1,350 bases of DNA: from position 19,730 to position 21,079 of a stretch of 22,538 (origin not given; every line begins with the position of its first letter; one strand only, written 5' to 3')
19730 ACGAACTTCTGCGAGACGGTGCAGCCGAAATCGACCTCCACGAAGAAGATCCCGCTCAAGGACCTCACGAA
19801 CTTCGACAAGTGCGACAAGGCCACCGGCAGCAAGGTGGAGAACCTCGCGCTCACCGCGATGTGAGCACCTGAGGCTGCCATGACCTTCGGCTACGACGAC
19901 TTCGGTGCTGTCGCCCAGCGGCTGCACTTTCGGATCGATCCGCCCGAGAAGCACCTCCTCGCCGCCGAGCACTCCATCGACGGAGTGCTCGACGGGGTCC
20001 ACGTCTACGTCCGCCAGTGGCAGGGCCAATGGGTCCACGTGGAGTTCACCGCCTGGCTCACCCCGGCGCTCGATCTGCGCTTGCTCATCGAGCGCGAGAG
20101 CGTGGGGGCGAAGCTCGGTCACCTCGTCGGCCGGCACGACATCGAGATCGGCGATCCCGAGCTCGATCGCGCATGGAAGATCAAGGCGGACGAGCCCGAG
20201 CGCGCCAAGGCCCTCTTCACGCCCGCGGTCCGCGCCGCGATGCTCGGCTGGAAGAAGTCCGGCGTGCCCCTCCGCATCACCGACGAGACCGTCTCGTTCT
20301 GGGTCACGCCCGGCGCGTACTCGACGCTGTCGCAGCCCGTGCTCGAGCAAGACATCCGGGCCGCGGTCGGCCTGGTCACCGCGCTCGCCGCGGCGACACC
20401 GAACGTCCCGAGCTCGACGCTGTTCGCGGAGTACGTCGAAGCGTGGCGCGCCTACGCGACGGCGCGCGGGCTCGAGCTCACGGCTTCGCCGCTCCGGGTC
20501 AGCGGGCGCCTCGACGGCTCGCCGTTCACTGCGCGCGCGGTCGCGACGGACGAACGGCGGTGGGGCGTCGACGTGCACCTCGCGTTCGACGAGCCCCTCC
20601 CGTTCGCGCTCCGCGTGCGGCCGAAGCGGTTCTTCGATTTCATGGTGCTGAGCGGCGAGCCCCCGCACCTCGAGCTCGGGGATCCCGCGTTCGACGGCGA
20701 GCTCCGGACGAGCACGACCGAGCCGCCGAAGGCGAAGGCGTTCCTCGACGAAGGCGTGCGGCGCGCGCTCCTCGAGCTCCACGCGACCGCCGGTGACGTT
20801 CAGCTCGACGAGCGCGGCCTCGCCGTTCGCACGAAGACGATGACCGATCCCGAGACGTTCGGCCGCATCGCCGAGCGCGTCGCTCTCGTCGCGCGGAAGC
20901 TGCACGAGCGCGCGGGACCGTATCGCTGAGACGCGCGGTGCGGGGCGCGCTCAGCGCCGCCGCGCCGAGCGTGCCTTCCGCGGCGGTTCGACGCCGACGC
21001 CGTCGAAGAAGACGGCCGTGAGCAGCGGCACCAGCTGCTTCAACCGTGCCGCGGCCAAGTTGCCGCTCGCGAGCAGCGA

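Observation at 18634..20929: Lower-GC patch with an internalin-like LRR lipoprotein divergent from a small 8-Cys lipoprotein and a duplicated-domain protein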

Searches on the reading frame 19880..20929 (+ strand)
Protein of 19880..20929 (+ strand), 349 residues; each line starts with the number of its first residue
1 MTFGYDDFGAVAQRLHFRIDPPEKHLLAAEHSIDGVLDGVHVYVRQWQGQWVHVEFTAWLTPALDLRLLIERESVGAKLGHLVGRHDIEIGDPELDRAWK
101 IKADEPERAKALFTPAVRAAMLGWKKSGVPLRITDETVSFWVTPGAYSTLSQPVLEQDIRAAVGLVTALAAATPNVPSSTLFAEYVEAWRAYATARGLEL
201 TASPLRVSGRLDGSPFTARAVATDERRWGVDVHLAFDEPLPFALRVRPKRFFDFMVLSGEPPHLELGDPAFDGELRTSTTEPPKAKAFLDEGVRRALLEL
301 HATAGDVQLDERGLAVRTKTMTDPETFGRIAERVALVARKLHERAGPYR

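Call 6: search_protein_families(library=pfam, proteins=[window:19880-20929:+], max_evalue=0.01)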
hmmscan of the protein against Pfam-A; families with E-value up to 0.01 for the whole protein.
window:19880-20929:+ (349 aa): 1 family
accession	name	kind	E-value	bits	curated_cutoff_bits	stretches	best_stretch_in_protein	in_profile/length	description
PF11335.13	DUF3137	-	0.00022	21.5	26.1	0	78-126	32-80/139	Protein of unknown function (DUF3137)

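Call 13: find_homologous_proteins(query=window:19880-20926:+)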
Query window:19880-20926:+ (349 aa): 6 proteins with E <= 0.001 among 8000 candidates.
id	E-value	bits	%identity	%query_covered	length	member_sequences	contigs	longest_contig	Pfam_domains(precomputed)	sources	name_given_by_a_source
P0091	3.8e-231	784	100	100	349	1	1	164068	-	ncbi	-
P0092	1.0e-140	487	64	100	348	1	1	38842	PF11335.14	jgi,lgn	jgi:hypothetical protein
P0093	3.0e-130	452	59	100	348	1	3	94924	PF11335.14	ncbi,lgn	-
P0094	3.6e-60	222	40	97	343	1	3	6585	PF11335.14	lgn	-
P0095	9.6e-29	119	32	97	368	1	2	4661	-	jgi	jgi:hypothetical protein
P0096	4.2e-6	44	29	71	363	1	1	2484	PF11335.14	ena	-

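Call 14: find_encoding_contigs(protein=P0092, flank=8000, max_places=2)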
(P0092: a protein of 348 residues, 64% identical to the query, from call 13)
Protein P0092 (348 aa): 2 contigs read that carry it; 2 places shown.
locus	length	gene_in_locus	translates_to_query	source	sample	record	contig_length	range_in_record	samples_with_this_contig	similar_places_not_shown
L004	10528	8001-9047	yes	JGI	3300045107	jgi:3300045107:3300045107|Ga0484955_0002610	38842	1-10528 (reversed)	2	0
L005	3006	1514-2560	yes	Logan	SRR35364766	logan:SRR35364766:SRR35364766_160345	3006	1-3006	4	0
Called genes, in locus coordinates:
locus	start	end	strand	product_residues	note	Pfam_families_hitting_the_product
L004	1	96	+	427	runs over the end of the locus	-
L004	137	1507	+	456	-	-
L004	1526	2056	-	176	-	-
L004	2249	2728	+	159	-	PF13463:HTH_27 (weak), PF13601:HTH_34 (weak), PF22381:Staph_reg_Sar_Rot (weak), PF01047:MarR, PF12802:MarR_2, PF13545:HTH_Crp_2 (faint)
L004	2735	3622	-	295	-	PF01553:Acyltransferase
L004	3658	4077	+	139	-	PF01878:EVE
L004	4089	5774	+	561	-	PF13646:HEAT_2 (weak)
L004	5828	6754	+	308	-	PF16697:Yop-YscD_cpl, PF00498:FHA, PF00990:GGDEF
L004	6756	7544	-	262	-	-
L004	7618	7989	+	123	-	-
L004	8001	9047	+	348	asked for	PF11335:DUF3137 (faint)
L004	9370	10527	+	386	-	?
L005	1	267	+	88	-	?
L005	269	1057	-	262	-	-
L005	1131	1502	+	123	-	-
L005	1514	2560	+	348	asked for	PF11335:DUF3137 (faint)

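Call 15: find_encoding_contigs(protein=P0093, flank=8000, max_places=2)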
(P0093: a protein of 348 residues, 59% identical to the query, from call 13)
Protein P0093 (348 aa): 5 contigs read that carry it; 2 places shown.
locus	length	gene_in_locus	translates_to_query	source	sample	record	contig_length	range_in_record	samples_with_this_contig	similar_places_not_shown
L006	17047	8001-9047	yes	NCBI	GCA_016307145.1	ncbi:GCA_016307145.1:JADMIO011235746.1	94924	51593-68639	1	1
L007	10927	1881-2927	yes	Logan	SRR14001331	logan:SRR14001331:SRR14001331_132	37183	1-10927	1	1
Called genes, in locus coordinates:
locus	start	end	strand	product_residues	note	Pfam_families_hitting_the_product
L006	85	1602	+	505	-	PF00089:Trypsin (faint)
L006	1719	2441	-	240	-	-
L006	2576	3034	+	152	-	-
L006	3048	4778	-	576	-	PF04675:DNA_ligase_A_N, PF01068:DNA_ligase_A_M, PF04679:DNA_ligase_A_C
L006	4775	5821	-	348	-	PF00753:Lactamase_B, PF12706:Lactamase_B_2 (weak)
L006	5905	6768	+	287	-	-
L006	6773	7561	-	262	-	-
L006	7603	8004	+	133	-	-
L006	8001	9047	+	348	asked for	PF11335:DUF3137 (faint)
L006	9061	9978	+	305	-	-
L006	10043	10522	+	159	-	PF17319:DUF5362 (weak)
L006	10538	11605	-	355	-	PF09113:N-glycanase_C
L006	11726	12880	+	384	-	-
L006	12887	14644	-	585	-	-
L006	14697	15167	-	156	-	-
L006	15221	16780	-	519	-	PF00171:Aldedh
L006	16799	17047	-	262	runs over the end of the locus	-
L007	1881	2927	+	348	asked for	PF11335:DUF3137 (faint)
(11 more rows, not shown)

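Call 16: find_encoding_contigs(protein=P0091, flank=10000, max_places=2)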
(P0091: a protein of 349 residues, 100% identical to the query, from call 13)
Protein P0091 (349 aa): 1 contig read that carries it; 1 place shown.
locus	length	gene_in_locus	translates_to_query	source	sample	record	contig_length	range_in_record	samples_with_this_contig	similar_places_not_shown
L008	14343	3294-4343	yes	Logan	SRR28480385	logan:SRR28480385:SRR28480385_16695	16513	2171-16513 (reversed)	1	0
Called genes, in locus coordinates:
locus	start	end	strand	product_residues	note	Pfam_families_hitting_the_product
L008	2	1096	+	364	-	?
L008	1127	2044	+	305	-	PF16697:Yop-YscD_cpl, PF00498:FHA, PF00990:GGDEF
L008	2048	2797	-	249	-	-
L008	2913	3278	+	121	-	-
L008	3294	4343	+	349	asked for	-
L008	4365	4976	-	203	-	PF00440:TetR_N, PF13305:TetR_C_33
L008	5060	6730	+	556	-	PF00890:FAD_binding_2, PF01266:DAO, PF01593:Amino_oxidase, PF12831:FAD_oxidored (weak), PF13450:NAD_binding_8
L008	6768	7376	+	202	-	-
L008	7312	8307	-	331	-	PF00246:Peptidase_M14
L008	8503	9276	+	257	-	-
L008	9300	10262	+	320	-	-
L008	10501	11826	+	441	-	-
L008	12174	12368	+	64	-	-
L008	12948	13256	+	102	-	-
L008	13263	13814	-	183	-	-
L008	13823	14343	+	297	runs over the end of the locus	PF00198:2-oxoacid_dh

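Call 26: find_encoding_contigs(protein=P0094, flank=5000, max_places=2)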
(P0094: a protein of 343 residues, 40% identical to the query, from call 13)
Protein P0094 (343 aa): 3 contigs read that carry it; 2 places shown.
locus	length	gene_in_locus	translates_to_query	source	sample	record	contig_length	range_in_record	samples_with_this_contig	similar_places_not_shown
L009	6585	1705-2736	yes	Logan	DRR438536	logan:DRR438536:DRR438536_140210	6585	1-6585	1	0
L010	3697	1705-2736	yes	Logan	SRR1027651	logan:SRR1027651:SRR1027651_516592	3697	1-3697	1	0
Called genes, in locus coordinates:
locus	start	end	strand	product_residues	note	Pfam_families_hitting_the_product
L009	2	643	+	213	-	?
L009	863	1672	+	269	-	-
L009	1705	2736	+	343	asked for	PF11335:DUF3137 (faint)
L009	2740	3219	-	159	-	-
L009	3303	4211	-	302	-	PF24125:Cds6_C (faint)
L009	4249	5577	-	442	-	PF02839:CBM_5_12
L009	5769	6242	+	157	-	PF01575:MaoC_dehydratas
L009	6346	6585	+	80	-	?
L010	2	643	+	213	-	?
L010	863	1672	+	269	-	-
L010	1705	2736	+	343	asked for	PF11335:DUF3137 (faint)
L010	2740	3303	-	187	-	-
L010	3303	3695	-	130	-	?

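Call 27: find_encoding_contigs(protein=P0095, flank=5000, max_places=2)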
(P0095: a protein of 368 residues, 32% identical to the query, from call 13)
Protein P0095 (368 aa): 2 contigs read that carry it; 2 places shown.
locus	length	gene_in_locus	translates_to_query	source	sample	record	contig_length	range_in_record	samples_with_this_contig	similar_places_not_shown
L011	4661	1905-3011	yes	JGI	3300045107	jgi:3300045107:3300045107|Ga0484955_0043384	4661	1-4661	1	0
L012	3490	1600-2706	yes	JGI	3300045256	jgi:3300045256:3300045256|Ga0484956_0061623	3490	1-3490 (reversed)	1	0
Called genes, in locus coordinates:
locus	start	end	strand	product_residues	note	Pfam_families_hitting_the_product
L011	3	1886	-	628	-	?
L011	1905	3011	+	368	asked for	-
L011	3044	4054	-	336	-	PF25390:WD40_RLD, PF00415:RCC1 (weak), PF13540:RCC1_2, PF00415:RCC1, PF13540:RCC1_2, PF00415:RCC1, PF25390:WD40_RLD, PF13540:RCC1_2, +1 more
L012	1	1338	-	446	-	?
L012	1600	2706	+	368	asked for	-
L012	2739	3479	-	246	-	PF13540:RCC1_2, PF25390:WD40_RLD, PF00415:RCC1, PF13540:RCC1_2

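Call 28: find_encoding_contigs(protein=P0096, flank=5000, max_places=2)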
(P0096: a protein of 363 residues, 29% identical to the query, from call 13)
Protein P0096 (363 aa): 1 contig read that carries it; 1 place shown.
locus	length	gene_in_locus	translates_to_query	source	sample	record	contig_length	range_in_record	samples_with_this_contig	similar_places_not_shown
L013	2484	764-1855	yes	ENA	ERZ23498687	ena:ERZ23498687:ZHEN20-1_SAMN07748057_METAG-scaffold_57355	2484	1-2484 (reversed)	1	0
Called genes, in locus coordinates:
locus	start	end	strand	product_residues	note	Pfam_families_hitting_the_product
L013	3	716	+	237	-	?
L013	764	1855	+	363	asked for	PF11335:DUF3137 (faint)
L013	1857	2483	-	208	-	?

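Call 33: predict_structure(alignment_id=A1)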
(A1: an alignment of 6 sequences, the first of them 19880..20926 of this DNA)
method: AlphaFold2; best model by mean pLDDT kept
length: 349 residues; sequences in the alignment: 6
mean_pLDDT: 86.2   pTM: 0.82
mean pLDDT of the five models: 86.2, 85.8, 85.0, 83.5, 82.0
residues with pLDDT >= 90: 199; 70-90: 113; 50-70: 22; < 50: 15
segments of 3 or more residues with pLDDT < 50: 76-81, 252-258
pLDDT, mean of each block of 10 residues (from residue 1): 77 93 59 93 87 91 91 56 78 90 93 95 88 93 76 93 96 92 90 95 93 92 84 90 87 47 86 91 91 94 90 91 83 90 83
secondary structure, 60 per line:
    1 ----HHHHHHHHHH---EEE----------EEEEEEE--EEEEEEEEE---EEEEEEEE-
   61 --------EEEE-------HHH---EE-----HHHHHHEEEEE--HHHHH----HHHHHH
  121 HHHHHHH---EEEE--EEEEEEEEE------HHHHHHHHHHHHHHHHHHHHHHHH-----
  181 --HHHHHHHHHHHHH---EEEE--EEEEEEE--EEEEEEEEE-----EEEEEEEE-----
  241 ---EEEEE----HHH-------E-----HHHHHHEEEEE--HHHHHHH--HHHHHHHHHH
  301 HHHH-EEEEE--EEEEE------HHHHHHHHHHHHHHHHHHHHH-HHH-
elements in order: H5-14 E18-20 E31-37 E40-48 E52-59 E69-72 H93-98 E99-103 H106-110 H115-127 E131-134 E137-145 H152-175 H183-195 E199-202 E205-211 E214-222 E228-235 E244-248 H269-274 E275-279 H282-288 H291-304 E306-310 E313-317 H324-344

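Call 36: search_protein_families(library=ncbifam, proteins=[window:19880-20926:+], max_evalue=0.1)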
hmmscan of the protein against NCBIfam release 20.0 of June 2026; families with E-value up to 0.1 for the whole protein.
window:19880-20926:+ (349 aa): 0 families

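Call 37: search_protein_families(library=padloc, proteins=[window:19880-20926:+], max_evalue=0.1)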
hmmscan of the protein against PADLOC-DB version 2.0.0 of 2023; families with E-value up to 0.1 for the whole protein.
window:19880-20926:+ (349 aa): 0 families

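Call 51: search_protein_families(library=pfam, proteins=[L006:6773-7561:-, L006:5905-6768:+, L006:9061-9978:+, L009:863-1672:+, L011:3-1886:-], max_evalue=0.001)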
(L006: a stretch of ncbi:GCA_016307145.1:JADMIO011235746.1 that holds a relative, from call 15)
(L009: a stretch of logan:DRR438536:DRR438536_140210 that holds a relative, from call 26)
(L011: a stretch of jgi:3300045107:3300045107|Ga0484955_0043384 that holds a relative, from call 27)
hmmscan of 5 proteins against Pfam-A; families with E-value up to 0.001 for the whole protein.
L006:6773-7561:- (262 aa): 0 families

L006:5905-6768:+ (287 aa): 0 families

L006:9061-9978:+ (305 aa): 1 family
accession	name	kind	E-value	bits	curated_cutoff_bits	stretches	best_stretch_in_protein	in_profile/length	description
PF12833.13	HTH_18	-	2.8e-05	24.8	33.6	1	203-277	2-70/80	Helix-turn-helix domain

L009:863-1672:+ (269 aa): 1 family
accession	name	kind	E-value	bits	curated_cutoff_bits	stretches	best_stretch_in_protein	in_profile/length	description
PF13181.12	TPR_8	-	0.00055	20.3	25.7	1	217-243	3-29/34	Tetratricopeptide repeat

L011:3-1886:- (628 aa): 4 families
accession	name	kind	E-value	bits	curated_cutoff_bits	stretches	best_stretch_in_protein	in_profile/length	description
PF05593.20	RHS_repeat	-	5.7e-47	157.7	22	7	331-367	1-37/38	RHS Repeat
PF20148.4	DUF6531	-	3.4e-16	59.8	24.1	1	148-222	1-74/74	Domain of unknown function (DUF6531)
PF25023.1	TEN_YD-shell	-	7.2e-08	31.4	50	1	478-587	42-152/909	Teneurin YD-shell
PF15283.12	DUF4595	-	0.00016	22.2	34.2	0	279-344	31-94/202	Domain of unknown function (DUF4595) with porin-like fold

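Call 53: search_protein_representatives(alignment_id=A1)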
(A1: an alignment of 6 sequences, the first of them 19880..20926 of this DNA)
Query: 6 sequences, 345 profile positions. Proteins with E-value up to 0.001 (for the whole library): 3418; up to 1e-10: 787; up to 1e-30: 165. The best 150 are listed.
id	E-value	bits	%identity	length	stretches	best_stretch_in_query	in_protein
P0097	1.0e-127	442.5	-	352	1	1-343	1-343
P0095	3.6e-126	437.5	-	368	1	3-345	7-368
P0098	3.8e-108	378.2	-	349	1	1-341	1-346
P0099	9.3e-97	340.7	-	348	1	1-343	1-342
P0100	5.5e-89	315.2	-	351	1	10-337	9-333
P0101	4.2e-88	312.3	-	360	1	1-343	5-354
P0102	2.5e-72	260.4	-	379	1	1-340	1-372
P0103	8.8e-72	258.6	-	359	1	4-342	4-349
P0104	6.8e-69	249.1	-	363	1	6-318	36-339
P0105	1.5e-68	248.0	-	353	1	1-343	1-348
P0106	2.3e-66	240.8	-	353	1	3-341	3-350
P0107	2.5e-63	230.8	-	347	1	5-338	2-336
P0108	3.4e-56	207.4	-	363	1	7-316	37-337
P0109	5.5e-56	206.6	-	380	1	6-340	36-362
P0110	6.6e-56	206.4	-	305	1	57-341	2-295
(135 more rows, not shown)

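Call 56: search_protein_families(library=pfam, alignment_id=A4, max_evalue=0.01)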
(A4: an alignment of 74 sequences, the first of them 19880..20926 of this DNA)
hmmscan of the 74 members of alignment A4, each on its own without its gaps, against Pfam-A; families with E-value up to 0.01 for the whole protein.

A. member 1, window:19880-20926:+ (349 aa): 1 family
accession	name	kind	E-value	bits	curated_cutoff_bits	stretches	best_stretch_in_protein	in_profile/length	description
PF11335.13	DUF3137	-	0.00022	21.5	26.1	0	78-126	32-80/139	Protein of unknown function (DUF3137)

B. families by the number of members that match (of 74 scanned): 3 families
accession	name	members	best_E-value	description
PF11335.13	DUF3137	56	9.4e-11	Protein of unknown function (DUF3137)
PF23794.1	Phage_Gp84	1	0.0037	Mycobacterium phage Gp84-like protein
PF04643.17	Motilin_assoc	1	0.007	Motilin/ghrelin-associated peptide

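Call 57: search_solved_structures(query=A4, max_evalue=10, show_alignments=2)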
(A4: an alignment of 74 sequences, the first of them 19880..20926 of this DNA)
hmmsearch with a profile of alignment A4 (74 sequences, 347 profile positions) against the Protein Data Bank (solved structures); distinct sequences matched with E-value up to 10: 6.
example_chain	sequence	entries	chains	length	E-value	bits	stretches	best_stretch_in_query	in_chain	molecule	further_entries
5mfb_A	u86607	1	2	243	0.34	12.9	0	141-186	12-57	YIII(Dq)4CqI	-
7fao_A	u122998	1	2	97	0.94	11.4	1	126-186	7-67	Top7 Surface mutant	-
5mfi_A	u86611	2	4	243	1.1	11.2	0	141-186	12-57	YIII(Dq.V2)4CqI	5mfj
4d4e_A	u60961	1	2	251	1.9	10.4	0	141-186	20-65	ARMADILLO REPEAT PROTEIN ARM00016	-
4d49_A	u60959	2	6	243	2.1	10.3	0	141-186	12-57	ARMADILLO REPEAT PROTEIN ARM00027 | YIII(Dq.V1)4CPAF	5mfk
8z11_J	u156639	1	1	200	3.8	9.4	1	171-207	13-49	iFCPI-9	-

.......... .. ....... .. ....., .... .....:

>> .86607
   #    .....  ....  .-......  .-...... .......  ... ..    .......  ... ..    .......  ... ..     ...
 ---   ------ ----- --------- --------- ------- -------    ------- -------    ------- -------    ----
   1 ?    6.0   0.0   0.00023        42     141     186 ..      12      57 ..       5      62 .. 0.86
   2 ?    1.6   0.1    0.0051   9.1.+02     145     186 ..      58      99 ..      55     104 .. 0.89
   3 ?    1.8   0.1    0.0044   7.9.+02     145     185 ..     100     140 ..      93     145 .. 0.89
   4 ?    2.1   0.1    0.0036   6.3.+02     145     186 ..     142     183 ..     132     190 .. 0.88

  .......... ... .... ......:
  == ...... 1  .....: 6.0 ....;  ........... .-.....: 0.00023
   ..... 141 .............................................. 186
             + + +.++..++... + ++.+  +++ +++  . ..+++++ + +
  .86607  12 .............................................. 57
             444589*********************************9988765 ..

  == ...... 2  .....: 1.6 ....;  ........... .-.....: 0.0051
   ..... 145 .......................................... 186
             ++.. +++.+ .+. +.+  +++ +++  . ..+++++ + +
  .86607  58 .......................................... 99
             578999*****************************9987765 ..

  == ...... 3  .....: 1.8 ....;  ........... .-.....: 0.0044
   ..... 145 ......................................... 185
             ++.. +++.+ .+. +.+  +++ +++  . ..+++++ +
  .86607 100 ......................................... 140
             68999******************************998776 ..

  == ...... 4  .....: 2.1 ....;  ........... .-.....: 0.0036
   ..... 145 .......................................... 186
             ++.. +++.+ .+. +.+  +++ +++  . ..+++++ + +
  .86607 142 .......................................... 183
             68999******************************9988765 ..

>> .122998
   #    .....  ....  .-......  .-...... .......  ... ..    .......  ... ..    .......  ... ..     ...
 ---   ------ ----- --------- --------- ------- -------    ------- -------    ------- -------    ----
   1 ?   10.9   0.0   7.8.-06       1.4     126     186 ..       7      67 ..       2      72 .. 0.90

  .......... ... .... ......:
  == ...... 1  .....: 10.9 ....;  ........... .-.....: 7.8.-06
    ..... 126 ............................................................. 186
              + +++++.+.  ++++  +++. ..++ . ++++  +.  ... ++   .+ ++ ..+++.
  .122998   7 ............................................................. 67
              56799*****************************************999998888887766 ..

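Call 78: find_related_loci(query=window:19880-20926:+, collection=viral_contigs, flank=4000)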
Query window:19880-20926:+ (349 aa) in viral_contigs; peptide patterns used: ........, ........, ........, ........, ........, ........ (x = any residue, [..] = any of these).
20 stretches matched a pattern, but none encodes a relative of the query by tblastn (E <= 1e-3).

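Call 82: fold_search(model_id=the predicted structure, library=pdb)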
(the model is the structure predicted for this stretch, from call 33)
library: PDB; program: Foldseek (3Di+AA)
matches with E <= 10: 207; with E <= 0.001: 0
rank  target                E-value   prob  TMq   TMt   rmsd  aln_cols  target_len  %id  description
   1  6t84                  1.3e-03  1.00  0.31  0.56   4.4       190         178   12  crystal structure of the mycobacterial trehalose monomycolate transport factor A, TtfA (released 2019-12-25)
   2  6w6l_7                9.5e-03  1.00  0.33  0.38   5.8       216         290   11  Cryo-EM structure of the human ribosome-TMCO1 translocon (released 2020-09-02)
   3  3bzn                  2.5e-02  0.08  0.13  0.11  18.7       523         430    9  Crystal Structure of Open form of Menaquinone-Specific Isochorismate Synthase, MenF (released 2008-05-20)
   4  4gwm_A                2.6e-02  0.10  0.12  0.08  21.6       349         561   11  Crystal structure of human promeprin beta (released 2012-09-19)
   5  7auw_A                3.4e-02  0.09  0.12  0.09  21.4       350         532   11  Inhibitory complex of human meprin beta with mouse fetuin-B. (released 2021-04-14)
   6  4gwn_A                3.6e-02  0.09  0.12  0.09  21.0       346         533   12  Crystal structure of human mature meprin beta (released 2012-09-19)
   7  7tm3_4                1.2e-01  0.97  0.33  0.34   5.4       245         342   11  Structure of the rabbit 80S ribosome stalled on a 2-TMD Rhodopsin intermediate in complex with the multipass transloco (released 2022-10-19)
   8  4gwm_B                3.1e-01  0.04  0.12  0.08  21.4       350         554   10  Crystal structure of human promeprin beta (released 2012-09-19)
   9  4xrt_B                4.1e-01  0.04  0.13  0.15  20.8       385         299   12  Crystal structure of the di-domain ARO/CYC StfQ from the steffimycin biosynthetic pathway (released 2015-12-02)
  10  4xrt_A                4.1e-01  0.04  0.13  0.15  21.0       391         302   13  Crystal structure of the di-domain ARO/CYC StfQ from the steffimycin biosynthetic pathway (released 2015-12-02)
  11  5jy9_B                4.8e-01  0.03  0.14  0.13  19.6       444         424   10  An iron-bound structure of the salicylate synthase Irp9 (released 2016-07-20)
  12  9oh5_A                5.1e-01  0.04  0.10  0.12  18.0       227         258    7  Cryo-EM structure of the assembled MS2 CPM58 VLP (released 2025-11-05)
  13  4qaw_H                5.9e-01  0.04  0.11  0.08  18.8       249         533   10  Structure of modular Xyn30D from Paenibacillus barcinonensis (released 2014-10-08)
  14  4h5b_B                7.4e-01  0.33  0.22  0.43   7.5       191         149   10  Crystal Structure of DR_1245 from Deinococcus radiodurans (released 2013-01-30)
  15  5z0y                  7.4e-01  0.13  0.17  0.16  12.4       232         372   11  Crystallization and structure determination of cytoplasm serine hydroxymethyltransferase (SHMT) from Pichia pastoris (released 2018-03-14)
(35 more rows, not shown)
